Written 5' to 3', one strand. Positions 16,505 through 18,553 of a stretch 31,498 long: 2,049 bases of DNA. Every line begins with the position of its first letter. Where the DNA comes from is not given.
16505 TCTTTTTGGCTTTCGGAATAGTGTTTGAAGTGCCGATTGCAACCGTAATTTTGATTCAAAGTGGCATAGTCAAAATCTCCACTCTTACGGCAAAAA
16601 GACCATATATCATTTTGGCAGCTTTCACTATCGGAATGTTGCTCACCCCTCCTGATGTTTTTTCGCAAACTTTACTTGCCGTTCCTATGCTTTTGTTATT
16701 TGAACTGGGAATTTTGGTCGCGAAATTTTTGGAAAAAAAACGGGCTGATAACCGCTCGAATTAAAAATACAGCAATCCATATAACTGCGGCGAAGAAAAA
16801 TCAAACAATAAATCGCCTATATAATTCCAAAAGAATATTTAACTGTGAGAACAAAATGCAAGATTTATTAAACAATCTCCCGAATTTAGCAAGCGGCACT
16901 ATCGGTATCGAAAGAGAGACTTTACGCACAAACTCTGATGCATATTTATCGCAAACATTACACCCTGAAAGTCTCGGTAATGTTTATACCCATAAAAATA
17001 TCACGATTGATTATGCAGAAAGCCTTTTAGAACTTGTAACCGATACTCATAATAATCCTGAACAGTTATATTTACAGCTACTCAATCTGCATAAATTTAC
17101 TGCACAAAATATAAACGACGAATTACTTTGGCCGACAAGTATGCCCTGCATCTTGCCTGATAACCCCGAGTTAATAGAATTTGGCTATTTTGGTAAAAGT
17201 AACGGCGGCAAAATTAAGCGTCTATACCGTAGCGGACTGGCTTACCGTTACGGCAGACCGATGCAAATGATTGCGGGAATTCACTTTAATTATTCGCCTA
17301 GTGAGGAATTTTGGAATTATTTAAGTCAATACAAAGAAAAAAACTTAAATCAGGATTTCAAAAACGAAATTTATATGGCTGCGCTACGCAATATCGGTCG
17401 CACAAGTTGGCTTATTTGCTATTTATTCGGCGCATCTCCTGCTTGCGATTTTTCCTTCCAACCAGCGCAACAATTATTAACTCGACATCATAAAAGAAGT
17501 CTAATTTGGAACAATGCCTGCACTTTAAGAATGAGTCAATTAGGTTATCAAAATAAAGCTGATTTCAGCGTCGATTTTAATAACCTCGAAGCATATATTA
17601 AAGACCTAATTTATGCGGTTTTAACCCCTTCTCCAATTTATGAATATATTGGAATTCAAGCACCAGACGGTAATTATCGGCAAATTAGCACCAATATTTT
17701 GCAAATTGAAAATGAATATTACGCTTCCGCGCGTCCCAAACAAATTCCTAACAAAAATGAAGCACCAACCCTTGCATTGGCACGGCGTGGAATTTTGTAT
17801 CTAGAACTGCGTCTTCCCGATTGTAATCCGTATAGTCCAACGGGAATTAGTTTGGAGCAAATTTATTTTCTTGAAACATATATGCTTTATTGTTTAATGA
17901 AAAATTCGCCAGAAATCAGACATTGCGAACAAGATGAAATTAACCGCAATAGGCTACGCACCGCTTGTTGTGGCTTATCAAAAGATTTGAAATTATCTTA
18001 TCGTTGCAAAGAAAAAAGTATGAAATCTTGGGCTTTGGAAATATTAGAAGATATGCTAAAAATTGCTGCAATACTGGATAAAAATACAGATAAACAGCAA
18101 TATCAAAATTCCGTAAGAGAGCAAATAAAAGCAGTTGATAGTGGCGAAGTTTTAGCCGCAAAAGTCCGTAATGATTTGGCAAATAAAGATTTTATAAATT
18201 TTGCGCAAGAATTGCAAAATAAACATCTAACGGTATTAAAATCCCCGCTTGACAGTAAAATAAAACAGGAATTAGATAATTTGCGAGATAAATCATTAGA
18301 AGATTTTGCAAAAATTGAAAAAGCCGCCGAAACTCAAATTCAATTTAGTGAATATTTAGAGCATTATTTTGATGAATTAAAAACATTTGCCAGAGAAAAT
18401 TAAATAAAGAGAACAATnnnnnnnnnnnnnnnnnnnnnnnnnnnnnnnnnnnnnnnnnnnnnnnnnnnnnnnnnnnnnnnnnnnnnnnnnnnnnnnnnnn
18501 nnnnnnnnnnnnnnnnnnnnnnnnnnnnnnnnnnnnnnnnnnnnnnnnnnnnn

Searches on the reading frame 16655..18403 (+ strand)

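Call 10: search_protein_families(library=pfam, proteins=[window:16655-18403:+])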
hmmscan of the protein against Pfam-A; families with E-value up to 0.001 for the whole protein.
window:16655-18403:+ (582 aa): 1 family
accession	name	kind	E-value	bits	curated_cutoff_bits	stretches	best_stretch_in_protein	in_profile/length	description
PF04262.19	Glu_cys_ligase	-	7.8e-131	436.5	27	1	76-433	11-369/372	Glutamate-cysteine ligase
